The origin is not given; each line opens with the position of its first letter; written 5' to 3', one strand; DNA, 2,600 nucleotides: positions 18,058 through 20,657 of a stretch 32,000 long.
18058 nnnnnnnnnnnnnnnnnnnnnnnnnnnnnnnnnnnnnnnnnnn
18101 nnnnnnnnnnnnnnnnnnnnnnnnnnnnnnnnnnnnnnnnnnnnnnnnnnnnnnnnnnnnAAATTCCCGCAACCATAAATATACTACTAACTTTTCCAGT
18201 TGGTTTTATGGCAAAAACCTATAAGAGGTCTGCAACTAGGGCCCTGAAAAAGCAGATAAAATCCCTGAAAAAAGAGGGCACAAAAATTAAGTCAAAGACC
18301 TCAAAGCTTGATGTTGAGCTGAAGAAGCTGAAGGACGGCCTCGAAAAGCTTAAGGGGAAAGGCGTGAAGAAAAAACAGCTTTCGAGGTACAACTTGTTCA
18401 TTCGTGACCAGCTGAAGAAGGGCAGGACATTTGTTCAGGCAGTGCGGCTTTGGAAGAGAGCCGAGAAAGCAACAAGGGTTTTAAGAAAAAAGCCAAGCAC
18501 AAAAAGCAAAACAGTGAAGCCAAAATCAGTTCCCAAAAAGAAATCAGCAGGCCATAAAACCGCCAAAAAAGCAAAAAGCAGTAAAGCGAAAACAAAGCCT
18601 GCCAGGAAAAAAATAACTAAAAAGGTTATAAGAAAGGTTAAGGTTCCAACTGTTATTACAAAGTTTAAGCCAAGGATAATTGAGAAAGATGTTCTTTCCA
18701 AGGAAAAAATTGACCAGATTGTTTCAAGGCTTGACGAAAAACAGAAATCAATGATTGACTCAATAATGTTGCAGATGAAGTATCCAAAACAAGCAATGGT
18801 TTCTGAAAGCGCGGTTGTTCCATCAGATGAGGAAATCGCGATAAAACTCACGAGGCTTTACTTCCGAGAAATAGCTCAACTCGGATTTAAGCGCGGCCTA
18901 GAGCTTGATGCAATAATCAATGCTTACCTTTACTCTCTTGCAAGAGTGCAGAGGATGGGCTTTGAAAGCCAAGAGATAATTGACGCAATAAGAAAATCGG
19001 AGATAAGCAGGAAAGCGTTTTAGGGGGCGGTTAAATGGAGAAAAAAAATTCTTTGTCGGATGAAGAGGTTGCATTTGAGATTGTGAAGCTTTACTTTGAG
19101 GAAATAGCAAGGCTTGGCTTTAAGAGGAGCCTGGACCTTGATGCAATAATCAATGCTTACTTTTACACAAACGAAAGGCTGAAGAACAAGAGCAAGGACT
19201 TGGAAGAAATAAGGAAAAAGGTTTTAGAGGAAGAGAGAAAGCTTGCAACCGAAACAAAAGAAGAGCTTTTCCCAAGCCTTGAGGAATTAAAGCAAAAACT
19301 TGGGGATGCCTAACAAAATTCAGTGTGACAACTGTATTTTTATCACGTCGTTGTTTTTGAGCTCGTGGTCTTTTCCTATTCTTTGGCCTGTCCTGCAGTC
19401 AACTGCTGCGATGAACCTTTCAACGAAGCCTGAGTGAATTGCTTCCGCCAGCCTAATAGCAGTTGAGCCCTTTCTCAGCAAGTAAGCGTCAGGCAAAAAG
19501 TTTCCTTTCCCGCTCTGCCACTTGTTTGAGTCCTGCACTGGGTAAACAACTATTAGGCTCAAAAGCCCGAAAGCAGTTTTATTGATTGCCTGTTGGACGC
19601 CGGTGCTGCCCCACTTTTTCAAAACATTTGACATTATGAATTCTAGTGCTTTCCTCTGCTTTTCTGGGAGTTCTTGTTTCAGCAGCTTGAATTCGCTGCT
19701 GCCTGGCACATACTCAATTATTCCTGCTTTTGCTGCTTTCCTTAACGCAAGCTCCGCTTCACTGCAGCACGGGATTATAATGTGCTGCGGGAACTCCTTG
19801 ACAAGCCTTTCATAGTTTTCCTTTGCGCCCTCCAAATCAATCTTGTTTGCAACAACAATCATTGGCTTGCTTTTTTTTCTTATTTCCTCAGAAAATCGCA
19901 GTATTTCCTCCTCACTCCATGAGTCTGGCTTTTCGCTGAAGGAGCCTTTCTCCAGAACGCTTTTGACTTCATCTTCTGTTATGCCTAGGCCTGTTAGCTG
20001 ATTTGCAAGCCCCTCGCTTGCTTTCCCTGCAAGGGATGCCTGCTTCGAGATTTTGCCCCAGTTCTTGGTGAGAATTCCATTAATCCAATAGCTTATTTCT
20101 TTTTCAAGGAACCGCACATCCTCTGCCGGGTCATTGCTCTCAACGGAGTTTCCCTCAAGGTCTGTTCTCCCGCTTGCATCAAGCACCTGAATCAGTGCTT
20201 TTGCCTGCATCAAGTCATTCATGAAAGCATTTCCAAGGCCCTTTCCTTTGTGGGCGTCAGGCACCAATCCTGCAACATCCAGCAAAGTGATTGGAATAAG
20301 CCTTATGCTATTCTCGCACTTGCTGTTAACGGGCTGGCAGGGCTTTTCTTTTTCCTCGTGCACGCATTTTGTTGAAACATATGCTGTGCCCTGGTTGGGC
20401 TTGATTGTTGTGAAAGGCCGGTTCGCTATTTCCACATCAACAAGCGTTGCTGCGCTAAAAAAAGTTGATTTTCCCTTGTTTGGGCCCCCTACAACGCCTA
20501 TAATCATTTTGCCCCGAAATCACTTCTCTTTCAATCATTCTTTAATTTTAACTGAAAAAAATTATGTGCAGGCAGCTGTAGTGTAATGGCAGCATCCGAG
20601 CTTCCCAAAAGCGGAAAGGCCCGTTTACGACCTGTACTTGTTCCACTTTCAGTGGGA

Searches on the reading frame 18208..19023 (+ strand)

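Call 11: search_protein_families(library=pfam, proteins=[window:18208-19023:+], max_evalue=0.01)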
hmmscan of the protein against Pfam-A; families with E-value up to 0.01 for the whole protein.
window:18208-19023:+ (271 aa): 1 family
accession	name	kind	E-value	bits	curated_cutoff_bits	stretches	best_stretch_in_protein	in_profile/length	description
PF03952.21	Enolase_N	-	0.00034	21.2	35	1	98-180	24-100/131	Enolase, N-terminal domain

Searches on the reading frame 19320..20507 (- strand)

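Call 11: search_protein_families(library=pfam, proteins=[window:19320-20507:-], max_evalue=0.01)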
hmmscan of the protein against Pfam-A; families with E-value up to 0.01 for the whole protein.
window:19320-20507:- (395 aa): 5 families
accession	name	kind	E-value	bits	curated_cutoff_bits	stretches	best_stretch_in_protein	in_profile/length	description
PF08438.16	YGR210-like_G4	-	2.1e-36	125.1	24.7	1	219-326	1-108/108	Obg-like GTPase YGR210-like, G4 motif-containing domain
PF01926.29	MMR_HSR1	-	5.3e-15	56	21.9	1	3-117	2-92/113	50S ribosome-binding GTPase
PF02824.27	TGS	-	1.1e-11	45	22.2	1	336-391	3-58/60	TGS domain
PF02421.24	FeoB_N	-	8.5e-05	22.6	27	1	3-44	3-44/156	Ferrous iron transport protein B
PF00009.33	GTP_EFTU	-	0.00051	20.1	26.5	0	208-276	116-151/188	Elongation factor Tu GTP binding domain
